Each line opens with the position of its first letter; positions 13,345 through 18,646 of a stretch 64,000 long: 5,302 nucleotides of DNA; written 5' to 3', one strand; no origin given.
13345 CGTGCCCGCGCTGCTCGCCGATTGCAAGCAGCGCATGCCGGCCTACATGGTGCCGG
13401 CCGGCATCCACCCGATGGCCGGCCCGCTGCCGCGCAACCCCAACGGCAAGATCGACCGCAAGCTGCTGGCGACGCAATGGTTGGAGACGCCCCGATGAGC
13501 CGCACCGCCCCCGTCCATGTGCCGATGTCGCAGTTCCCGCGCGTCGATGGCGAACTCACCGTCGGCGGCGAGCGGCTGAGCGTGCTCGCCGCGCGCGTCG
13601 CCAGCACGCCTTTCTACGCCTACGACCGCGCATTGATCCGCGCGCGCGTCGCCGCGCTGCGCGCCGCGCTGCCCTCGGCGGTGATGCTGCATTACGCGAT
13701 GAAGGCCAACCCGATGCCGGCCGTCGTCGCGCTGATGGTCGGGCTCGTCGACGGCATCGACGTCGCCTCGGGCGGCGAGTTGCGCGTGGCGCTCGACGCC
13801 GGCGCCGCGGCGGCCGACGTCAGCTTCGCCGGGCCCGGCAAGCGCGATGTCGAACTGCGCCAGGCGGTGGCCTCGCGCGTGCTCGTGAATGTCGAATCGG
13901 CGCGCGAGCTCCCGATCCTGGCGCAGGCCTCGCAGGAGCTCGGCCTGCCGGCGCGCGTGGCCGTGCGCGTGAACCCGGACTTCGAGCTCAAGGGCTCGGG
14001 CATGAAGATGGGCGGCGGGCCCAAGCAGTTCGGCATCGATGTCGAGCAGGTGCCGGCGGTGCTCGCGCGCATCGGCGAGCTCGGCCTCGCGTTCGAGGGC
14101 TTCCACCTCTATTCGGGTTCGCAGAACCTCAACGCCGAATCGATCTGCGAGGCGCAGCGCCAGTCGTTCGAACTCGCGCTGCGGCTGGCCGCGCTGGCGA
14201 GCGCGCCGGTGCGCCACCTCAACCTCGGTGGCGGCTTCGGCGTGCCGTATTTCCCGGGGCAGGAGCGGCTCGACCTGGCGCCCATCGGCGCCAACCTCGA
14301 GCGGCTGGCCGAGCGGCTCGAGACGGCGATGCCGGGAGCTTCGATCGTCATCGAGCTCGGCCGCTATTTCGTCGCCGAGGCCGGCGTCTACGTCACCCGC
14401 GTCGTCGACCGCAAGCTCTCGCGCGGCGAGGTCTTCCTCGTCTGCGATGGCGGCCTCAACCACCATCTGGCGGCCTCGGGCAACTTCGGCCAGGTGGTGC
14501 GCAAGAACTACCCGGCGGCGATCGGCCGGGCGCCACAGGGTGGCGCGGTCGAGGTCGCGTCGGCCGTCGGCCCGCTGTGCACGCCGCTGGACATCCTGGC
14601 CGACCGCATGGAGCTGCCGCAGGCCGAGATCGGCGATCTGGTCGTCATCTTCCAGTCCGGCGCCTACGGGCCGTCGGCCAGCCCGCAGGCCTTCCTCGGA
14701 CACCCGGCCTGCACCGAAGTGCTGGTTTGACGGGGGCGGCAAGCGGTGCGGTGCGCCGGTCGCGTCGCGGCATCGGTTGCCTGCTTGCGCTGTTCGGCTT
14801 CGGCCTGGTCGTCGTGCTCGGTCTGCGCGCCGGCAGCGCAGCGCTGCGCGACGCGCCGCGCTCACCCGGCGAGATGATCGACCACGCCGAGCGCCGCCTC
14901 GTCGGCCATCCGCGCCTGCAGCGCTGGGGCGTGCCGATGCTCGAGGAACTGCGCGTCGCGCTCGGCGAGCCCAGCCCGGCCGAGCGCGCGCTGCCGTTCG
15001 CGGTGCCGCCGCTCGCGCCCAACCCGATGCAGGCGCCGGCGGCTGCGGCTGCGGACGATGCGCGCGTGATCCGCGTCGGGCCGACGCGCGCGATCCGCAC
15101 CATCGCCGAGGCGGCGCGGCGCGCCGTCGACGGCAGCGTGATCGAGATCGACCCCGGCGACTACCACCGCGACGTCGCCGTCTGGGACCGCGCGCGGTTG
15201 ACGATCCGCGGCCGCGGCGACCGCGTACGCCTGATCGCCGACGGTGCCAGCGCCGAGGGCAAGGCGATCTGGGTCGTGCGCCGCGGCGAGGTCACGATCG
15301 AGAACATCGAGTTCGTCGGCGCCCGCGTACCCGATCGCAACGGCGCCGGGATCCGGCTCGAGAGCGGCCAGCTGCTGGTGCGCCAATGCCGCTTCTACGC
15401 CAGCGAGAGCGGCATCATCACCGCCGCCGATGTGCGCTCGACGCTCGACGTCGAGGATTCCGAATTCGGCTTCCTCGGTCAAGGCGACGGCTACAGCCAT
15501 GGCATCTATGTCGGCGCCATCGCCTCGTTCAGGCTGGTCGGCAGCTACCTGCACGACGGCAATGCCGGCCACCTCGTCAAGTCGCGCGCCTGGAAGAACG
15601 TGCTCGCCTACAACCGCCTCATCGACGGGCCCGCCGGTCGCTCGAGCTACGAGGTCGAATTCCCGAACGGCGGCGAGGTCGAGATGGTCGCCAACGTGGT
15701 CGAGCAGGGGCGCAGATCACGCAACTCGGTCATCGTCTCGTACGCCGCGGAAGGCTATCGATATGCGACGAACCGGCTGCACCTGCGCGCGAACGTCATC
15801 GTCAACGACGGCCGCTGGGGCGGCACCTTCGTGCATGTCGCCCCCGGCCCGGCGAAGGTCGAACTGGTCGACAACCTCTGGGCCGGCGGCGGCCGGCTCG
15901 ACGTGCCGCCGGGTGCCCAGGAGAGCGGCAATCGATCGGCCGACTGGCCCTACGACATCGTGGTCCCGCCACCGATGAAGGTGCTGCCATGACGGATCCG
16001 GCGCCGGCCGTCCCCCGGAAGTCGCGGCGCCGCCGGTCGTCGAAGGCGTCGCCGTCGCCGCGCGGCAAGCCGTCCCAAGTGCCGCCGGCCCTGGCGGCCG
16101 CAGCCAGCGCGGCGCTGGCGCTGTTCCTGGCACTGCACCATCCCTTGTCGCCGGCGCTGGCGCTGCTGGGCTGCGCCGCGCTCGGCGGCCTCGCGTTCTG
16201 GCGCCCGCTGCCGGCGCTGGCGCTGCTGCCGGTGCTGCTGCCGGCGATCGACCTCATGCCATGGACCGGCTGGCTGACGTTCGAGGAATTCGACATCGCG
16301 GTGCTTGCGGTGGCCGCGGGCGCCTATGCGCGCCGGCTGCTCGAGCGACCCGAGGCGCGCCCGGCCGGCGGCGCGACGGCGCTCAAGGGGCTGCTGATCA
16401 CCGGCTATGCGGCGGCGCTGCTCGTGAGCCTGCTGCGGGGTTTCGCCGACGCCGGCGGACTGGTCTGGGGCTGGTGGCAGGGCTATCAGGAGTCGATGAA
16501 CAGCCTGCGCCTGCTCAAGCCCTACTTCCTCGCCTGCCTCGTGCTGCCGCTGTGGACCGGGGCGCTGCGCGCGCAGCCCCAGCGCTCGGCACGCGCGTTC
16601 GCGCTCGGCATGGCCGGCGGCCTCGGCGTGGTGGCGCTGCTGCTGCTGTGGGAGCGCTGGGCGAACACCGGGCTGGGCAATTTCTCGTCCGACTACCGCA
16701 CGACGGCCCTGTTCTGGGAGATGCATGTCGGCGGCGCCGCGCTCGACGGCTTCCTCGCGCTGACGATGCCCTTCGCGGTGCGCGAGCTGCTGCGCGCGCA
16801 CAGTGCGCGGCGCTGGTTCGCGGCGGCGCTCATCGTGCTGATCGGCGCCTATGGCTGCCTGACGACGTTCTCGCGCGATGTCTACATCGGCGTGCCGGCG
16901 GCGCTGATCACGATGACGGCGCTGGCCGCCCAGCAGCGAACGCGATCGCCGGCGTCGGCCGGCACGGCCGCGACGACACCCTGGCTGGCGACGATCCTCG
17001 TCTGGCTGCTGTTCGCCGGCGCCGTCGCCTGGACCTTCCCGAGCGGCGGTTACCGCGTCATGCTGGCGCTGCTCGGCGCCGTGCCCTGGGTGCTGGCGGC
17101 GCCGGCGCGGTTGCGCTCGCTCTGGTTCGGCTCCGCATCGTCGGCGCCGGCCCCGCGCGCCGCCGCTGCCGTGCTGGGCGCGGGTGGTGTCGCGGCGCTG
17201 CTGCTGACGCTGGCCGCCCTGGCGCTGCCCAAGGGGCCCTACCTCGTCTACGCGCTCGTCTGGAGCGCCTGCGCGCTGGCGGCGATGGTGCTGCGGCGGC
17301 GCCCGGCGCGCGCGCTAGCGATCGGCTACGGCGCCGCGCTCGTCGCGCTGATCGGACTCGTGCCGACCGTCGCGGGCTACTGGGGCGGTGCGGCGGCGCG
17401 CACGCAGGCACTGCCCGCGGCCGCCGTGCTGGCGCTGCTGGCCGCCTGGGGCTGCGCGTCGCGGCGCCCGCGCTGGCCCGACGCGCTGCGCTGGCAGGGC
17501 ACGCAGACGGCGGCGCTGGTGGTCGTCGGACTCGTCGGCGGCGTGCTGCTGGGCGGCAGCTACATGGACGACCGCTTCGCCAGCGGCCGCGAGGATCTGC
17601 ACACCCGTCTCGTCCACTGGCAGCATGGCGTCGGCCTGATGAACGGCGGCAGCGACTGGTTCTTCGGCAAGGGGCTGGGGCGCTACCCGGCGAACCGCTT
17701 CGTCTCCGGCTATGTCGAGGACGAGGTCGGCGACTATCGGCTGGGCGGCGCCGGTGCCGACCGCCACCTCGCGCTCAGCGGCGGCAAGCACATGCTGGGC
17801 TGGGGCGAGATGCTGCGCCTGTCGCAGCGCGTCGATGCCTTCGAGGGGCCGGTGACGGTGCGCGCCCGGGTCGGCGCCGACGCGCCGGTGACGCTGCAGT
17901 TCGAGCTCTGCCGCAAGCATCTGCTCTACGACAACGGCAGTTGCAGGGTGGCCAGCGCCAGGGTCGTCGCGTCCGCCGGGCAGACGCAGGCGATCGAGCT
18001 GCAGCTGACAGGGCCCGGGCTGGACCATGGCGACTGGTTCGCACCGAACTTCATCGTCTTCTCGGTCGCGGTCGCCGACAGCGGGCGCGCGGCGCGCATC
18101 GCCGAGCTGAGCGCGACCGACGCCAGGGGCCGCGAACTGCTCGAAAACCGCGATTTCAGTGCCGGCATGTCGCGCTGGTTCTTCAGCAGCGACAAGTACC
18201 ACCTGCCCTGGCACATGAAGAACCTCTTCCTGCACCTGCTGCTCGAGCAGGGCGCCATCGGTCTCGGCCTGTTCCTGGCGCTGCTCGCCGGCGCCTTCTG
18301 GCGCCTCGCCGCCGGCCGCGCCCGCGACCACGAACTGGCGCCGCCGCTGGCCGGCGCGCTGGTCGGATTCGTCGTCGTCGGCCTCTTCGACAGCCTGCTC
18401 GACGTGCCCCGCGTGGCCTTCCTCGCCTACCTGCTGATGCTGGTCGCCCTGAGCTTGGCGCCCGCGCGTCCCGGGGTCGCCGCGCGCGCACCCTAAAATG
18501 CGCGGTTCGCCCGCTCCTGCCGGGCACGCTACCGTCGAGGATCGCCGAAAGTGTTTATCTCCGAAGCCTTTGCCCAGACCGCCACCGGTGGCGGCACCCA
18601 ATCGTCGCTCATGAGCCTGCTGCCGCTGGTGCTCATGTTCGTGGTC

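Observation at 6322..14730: Exosortase-A-type carrier-protein module expanded by three inserted genes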

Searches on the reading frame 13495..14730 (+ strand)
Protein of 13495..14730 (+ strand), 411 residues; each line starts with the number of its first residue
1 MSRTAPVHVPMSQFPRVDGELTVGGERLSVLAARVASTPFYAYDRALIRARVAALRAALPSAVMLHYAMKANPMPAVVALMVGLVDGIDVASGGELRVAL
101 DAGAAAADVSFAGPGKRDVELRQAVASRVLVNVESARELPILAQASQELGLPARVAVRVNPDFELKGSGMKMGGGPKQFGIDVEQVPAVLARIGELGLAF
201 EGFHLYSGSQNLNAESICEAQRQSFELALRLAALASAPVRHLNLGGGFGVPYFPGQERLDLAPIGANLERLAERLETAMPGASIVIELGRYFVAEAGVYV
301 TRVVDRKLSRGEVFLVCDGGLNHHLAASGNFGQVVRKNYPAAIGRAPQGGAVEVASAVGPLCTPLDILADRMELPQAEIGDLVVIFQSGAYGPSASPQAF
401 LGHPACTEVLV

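Call 6: search_protein_families(library=ncbifam, proteins=[window:13495-14730:+], max_evalue=0.001)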
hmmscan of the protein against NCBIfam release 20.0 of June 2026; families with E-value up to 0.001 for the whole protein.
window:13495-14730:+ (411 aa): 7 families
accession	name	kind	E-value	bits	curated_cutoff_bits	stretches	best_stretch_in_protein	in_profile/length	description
TIGR03099.1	dCO2ase_PEP1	hypoth_equivalog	6.3e-182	605.1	478.45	1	15-411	2-398/398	pyridoxal-dependent decarboxylase, exosortase A system-associated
TIGR01048.1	lysA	equivalog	1.8e-69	234.3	297.9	1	18-411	6-395/417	diaminopimelate decarboxylase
NF006515.0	PRK08961.1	equivalog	3.9e-40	137.6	802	1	26-405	491-854/861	bifunctional aspartate kinase/diaminopimelate decarboxylase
NF052544.1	OrLyDeCDokD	equivalog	7.8e-22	77.5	700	1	14-307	19-323/461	ornithine/lysine decarboxylase DokD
TIGR01273.1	speA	equivalog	2.7e-12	46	624.1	1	64-307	92-352/624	arginine decarboxylase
NF003763.0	PRK05354.1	equivalog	2.9e-12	45.9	369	1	67-307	102-360/636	biosynthetic arginine decarboxylase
NF041039.1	FslC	exception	4.1e-08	32.4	500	1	31-394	22-388/418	rhizoferrin biosystnesis N-citrylornithine decarboxylase FslC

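Call 7: search_protein_families(library=pfam, proteins=[window:13495-14730:+], max_evalue=0.01)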
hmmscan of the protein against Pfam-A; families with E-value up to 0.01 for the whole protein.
window:13495-14730:+ (411 aa): 3 families
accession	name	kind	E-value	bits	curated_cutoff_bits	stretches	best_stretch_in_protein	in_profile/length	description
PF02784.22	Orn_Arg_deC_N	-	5.9e-40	137.6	23.4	1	46-294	2-247/247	Pyridoxal-dependent decarboxylase, pyridoxal binding domain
PF00278.28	Orn_DAP_Arg_deC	-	3.7e-16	59.6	23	1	40-389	1-95/95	Pyridoxal-dependent decarboxylase, C-terminal sheet domain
PF01168.26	Ala_racemase_N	-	1.9e-05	25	24.1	1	45-243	3-194/220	Alanine racemase, N-terminal domain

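Call 32: search_solved_structures(query=window:13495-14730:+, max_evalue=1e-10, show_alignments=0)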
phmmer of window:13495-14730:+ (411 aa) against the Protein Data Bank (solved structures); distinct sequences matched with E-value up to 1e-10: 43.
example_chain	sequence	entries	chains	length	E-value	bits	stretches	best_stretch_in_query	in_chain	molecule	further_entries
7ru7_A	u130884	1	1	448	3.2e-80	273.4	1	28-410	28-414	L-glutamyl-[BtrI acyl-carrier protein] decarboxylase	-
2j66_A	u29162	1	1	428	4e-80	273.1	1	32-410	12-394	BTRK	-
2p3e_A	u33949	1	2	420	1.1e-47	166.3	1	17-411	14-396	Diaminopimelate decarboxylase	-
6knh_A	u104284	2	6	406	1.6e-43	152.6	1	38-405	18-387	Probable diaminopimelate decarboxylase protein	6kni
6knk_A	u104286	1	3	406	1.1e-42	149.8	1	38-405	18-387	Probable diaminopimelate decarboxylase protein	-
3c5q_A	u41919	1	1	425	1.4e-40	143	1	36-398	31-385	Diaminopimelate decarboxylase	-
2qgh_A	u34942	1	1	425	1.8e-40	142.5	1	36-398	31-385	Diaminopimelate decarboxylase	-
3vab_A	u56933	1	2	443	4e-37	131.5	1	32-395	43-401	Diaminopimelate decarboxylase 1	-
4xg1_A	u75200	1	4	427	3e-36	128.7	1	18-397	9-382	Diaminopimelate decarboxylase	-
3n2b_A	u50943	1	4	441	2.6e-34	122.3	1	18-410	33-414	Diaminopimelate decarboxylase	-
2yxx_A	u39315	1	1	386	6e-32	114.5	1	33-396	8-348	Diaminopimelate decarboxylase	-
1twi_A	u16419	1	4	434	1.2e-30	110.2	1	63-396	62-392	Diaminopimelate decarboxylase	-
1tuf_A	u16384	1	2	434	1.2e-30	110.2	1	63-396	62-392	Diaminopimelate decarboxylase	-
6n2a_A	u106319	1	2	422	1.6e-26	96.7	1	18-395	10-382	Diaminopimelate decarboxylase 1, chloroplastic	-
6n2f_A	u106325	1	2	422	3e-26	95.7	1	18-395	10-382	Diaminopimelate decarboxylase 2, chloroplastic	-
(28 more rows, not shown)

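Call 71: search_solved_structures(query=window:13495-14730:+, max_evalue=1e-70, show_alignments=1)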
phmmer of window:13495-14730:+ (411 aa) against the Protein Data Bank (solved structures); distinct sequences matched with E-value up to 1e-70: 2.
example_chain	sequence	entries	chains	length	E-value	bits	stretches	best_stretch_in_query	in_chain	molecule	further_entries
7ru7_A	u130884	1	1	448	3.2e-80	273.4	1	28-410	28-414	L-glutamyl-[BtrI acyl-carrier protein] decarboxylase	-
2j66_A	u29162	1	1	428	4e-80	273.1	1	32-410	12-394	BTRK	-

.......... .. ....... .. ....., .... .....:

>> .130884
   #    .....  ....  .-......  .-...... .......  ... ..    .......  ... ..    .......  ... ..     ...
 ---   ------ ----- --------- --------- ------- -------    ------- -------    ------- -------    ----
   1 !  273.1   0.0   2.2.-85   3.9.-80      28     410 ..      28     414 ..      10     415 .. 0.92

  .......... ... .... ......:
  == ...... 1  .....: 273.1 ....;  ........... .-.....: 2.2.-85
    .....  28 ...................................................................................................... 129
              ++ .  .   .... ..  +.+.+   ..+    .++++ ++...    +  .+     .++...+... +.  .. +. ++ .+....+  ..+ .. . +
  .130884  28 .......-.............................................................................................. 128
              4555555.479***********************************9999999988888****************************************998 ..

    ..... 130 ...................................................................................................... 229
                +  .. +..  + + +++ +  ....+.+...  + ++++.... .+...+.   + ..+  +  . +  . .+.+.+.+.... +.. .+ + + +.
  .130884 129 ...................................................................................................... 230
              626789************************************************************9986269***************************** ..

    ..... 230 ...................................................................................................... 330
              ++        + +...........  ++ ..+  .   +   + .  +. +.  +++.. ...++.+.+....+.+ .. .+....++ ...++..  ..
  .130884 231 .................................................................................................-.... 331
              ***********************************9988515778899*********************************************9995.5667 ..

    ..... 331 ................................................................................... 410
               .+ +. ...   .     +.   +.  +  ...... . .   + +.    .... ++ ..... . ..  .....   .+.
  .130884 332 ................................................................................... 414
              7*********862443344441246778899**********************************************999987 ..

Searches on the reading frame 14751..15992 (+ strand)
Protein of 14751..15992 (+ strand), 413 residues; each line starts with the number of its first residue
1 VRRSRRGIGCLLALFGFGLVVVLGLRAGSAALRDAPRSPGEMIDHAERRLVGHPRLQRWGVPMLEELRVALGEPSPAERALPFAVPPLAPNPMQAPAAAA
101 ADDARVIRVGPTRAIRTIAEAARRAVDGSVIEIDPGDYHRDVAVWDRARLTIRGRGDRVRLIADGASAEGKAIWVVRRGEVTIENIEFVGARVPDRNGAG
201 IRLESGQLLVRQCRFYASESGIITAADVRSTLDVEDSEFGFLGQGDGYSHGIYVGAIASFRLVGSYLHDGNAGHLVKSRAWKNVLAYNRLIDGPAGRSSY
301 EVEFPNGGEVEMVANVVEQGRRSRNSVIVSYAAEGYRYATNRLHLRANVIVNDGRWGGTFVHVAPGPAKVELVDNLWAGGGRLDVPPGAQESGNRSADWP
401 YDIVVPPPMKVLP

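Call 10: search_protein_families(library=ncbifam, proteins=[window:14751-15992:+], max_evalue=0.00001)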
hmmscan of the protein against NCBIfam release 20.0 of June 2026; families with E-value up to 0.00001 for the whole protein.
window:14751-15992:+ (413 aa): 0 families

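Call 12: search_protein_families(library=pfam, proteins=[window:14751-15992:+], max_evalue=0.001)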
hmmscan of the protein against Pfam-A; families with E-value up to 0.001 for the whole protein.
window:14751-15992:+ (413 aa): 0 families

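Call 68: search_protein_families(library=pfam, proteins=[window:14751-15992:+], max_evalue=0.5)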
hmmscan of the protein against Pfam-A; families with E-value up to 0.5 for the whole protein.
window:14751-15992:+ (413 aa): 1 family
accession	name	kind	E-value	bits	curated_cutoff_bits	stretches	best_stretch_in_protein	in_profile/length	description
PF13229.12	Beta_helix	-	0.0011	19.1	25.9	1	170-226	23-76/158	Right handed beta helix region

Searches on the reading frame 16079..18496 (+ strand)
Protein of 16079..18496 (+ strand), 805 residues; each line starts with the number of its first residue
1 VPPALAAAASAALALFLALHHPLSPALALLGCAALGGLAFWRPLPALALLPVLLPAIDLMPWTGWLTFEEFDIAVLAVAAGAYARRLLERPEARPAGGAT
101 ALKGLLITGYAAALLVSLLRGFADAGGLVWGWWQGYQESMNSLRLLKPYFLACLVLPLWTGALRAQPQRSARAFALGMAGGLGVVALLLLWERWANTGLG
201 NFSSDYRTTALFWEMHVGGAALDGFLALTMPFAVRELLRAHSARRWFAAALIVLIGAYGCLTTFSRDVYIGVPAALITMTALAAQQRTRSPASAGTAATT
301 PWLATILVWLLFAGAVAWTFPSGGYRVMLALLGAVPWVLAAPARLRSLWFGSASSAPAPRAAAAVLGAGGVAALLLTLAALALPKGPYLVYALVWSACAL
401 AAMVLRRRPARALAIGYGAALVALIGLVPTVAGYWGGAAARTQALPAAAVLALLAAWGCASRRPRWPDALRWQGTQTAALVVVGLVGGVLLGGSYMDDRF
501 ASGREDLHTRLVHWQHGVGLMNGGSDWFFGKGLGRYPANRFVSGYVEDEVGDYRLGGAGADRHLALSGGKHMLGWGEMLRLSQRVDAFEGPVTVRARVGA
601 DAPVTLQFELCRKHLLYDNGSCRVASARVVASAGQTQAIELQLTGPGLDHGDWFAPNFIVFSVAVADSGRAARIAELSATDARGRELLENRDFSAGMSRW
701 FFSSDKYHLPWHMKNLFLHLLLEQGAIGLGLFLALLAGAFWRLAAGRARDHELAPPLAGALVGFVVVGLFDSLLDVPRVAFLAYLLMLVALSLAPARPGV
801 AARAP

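Call 10: search_protein_families(library=ncbifam, proteins=[window:16079-18496:+], max_evalue=0.00001)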
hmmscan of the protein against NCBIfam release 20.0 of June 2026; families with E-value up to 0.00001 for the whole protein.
window:16079-18496:+ (805 aa): 0 families

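Call 12: search_protein_families(library=pfam, proteins=[window:16079-18496:+], max_evalue=0.001)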
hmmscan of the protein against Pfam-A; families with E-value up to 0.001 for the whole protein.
window:16079-18496:+ (805 aa): 0 families

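Call 68: search_protein_families(library=pfam, proteins=[window:16079-18496:+], max_evalue=0.5)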
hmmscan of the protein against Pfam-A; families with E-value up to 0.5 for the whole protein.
window:16079-18496:+ (805 aa): 0 families
